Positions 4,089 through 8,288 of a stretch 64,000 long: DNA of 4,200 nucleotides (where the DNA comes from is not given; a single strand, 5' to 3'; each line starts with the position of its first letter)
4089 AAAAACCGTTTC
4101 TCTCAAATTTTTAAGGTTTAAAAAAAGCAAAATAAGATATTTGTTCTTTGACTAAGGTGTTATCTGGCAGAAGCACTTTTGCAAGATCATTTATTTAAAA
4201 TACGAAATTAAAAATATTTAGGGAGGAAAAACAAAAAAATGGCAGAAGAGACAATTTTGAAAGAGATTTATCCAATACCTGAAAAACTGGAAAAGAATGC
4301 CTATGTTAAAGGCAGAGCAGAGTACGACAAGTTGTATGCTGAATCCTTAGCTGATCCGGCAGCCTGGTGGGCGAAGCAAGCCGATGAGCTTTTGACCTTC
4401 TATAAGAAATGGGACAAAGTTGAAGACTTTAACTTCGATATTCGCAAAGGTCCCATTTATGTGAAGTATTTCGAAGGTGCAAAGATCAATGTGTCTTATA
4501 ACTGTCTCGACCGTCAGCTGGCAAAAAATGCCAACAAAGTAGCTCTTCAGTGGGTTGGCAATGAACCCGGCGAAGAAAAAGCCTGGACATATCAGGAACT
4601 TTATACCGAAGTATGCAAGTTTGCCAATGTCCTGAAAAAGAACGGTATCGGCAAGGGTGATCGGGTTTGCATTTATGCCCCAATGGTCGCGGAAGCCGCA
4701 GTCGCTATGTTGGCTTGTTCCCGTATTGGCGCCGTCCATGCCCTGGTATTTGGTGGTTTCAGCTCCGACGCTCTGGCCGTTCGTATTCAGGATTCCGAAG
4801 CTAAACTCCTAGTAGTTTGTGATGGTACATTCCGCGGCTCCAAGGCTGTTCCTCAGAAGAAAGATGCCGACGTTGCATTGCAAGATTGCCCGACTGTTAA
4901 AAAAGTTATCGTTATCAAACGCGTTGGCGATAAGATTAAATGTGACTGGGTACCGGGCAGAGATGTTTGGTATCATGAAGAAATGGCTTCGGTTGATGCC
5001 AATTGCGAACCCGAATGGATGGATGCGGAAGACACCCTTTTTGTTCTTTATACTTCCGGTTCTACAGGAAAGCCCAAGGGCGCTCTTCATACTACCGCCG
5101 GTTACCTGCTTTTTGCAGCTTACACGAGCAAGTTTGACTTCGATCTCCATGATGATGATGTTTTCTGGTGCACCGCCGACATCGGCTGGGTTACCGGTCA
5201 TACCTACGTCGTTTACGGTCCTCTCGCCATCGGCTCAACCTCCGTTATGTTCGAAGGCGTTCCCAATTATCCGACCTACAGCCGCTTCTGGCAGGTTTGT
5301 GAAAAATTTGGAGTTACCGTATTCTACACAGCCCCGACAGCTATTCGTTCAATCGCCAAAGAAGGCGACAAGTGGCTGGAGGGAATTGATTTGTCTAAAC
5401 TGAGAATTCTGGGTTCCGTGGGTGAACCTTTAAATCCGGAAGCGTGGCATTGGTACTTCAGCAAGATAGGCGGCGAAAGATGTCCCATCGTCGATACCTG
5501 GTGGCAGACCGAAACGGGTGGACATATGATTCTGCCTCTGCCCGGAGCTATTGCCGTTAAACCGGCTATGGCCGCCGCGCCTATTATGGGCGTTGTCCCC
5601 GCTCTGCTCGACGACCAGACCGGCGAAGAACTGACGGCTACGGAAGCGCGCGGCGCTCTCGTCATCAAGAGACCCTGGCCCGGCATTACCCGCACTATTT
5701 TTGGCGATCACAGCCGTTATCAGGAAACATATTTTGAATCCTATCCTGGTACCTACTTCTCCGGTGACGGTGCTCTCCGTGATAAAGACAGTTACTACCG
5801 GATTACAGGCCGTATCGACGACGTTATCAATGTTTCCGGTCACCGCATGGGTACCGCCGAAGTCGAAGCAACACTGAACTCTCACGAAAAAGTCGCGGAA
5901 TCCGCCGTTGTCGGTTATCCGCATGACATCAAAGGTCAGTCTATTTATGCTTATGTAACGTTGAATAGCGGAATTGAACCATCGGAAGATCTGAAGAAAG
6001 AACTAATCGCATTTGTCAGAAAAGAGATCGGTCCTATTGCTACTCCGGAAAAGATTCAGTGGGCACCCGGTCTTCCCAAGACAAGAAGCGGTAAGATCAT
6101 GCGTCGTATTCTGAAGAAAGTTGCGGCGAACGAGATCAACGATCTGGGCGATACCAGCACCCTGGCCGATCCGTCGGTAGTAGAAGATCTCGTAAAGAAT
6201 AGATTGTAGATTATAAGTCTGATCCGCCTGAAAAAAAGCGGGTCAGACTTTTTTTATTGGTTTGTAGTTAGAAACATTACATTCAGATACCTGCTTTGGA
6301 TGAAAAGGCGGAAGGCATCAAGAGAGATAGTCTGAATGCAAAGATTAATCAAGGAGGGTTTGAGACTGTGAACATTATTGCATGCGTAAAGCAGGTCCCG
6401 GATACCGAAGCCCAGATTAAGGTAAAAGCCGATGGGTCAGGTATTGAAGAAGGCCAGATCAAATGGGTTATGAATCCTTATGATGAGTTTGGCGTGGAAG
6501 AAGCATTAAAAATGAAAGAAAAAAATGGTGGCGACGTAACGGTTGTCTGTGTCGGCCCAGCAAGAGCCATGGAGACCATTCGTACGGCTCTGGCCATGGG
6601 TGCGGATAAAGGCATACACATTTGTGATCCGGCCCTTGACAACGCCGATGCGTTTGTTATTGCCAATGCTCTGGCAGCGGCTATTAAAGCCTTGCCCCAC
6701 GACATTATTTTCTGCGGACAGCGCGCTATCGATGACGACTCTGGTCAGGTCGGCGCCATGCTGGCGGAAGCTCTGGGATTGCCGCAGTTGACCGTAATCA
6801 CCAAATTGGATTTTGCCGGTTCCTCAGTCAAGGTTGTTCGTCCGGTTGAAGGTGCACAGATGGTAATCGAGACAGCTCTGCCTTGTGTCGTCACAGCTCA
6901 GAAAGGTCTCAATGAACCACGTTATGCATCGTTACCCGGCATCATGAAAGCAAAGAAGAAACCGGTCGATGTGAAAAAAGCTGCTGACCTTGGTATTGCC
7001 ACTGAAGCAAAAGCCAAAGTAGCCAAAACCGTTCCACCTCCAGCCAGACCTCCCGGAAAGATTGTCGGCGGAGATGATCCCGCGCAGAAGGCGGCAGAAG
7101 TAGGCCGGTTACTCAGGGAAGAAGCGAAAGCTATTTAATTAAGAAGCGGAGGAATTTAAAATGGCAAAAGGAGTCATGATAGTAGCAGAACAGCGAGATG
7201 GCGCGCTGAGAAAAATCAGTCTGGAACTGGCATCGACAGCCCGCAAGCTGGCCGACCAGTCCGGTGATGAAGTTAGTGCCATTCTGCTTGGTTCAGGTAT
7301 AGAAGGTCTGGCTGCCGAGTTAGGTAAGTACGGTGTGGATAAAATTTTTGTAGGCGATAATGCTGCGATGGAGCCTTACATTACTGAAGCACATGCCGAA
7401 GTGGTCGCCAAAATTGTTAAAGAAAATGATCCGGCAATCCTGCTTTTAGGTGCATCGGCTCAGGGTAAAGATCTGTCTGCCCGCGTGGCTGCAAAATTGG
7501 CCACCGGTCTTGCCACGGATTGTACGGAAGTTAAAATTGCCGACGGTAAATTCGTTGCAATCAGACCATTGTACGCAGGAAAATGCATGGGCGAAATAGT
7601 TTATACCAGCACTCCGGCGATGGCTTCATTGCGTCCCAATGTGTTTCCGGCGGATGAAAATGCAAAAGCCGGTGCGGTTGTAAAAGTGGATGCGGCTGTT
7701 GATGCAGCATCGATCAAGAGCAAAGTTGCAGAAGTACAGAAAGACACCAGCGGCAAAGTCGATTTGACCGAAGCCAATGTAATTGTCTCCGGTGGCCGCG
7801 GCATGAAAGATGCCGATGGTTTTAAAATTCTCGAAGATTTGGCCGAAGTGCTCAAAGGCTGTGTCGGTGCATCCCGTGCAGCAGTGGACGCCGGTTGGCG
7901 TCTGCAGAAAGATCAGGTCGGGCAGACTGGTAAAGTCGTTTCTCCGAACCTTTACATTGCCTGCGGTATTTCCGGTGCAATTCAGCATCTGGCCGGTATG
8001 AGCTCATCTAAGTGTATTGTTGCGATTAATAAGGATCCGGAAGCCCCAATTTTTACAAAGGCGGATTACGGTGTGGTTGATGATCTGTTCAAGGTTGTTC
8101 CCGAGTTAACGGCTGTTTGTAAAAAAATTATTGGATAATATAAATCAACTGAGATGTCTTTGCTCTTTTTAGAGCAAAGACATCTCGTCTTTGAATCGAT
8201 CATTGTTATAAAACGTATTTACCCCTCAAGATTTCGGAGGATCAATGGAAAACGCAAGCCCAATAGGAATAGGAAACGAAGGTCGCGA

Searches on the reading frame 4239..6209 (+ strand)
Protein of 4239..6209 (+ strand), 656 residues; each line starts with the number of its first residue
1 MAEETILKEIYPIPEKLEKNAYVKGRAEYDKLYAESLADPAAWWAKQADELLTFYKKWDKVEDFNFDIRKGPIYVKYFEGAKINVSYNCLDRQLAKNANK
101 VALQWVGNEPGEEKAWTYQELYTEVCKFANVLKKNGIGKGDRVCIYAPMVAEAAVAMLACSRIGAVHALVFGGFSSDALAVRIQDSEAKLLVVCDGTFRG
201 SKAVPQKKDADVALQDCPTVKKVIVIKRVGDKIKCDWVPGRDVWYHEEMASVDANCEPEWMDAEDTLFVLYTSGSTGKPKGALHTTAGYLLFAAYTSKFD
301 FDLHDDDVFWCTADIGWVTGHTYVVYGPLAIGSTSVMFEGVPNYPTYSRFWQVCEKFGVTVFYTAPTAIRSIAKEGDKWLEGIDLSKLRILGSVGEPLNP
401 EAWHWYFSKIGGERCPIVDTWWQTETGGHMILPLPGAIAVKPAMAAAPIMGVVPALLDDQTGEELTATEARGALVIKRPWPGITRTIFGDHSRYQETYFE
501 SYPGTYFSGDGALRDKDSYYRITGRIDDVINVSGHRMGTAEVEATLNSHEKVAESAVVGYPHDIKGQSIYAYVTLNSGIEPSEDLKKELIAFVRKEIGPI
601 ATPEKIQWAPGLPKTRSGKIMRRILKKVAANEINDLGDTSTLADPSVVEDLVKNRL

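Call 7: search_protein_families(library=pfam, proteins=[window:4239-6209:+], max_evalue=0.0001)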
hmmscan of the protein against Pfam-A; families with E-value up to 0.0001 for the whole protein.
window:4239-6209:+ (656 aa): 3 families
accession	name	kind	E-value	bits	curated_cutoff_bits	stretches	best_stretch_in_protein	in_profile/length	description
PF00501.34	AMP-binding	-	7.9e-85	285.4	29.9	1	90-480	1-378/384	AMP-binding enzyme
PF13193.12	AMP-binding_C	-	1e-24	87.6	24.5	1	541-619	1-76/76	AMP-binding enzyme C-terminal domain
PF16177.11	ACAS_N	-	7.2e-17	61.4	27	1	29-89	1-55/55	Acetyl-coenzyme A synthetase N-terminus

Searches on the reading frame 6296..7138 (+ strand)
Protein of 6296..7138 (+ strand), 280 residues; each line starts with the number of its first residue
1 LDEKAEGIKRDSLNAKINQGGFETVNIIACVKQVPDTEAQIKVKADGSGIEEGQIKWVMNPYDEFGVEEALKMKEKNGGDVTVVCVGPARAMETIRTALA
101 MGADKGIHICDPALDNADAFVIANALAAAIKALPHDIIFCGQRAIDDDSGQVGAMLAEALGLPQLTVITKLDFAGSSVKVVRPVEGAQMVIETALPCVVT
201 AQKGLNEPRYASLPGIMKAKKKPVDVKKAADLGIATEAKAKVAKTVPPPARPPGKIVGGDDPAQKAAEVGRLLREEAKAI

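Call 59: search_protein_families(library=pfam, proteins=[window:6296-7138:+], max_evalue=0.001)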
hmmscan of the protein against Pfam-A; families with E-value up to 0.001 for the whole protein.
window:6296-7138:+ (280 aa): 1 family
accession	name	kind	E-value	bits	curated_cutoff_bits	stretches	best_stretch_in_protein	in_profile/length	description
PF01012.27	ETF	-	1.3e-48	165.6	26.7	1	50-231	4-180/181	Electron transfer flavoprotein domain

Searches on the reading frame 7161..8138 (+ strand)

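Call 59: search_protein_families(library=pfam, proteins=[window:7161-8138:+], max_evalue=0.001)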
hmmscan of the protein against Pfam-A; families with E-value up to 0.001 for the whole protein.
window:7161-8138:+ (325 aa): 2 families
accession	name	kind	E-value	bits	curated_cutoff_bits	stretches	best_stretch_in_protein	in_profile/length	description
PF01012.27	ETF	-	6.1e-48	163.5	26.7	1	5-179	1-179/181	Electron transfer flavoprotein domain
PF00766.25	ETF_alpha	-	8.6e-36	122.2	27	1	201-281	1-81/81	Electron transfer flavoprotein FAD-binding domain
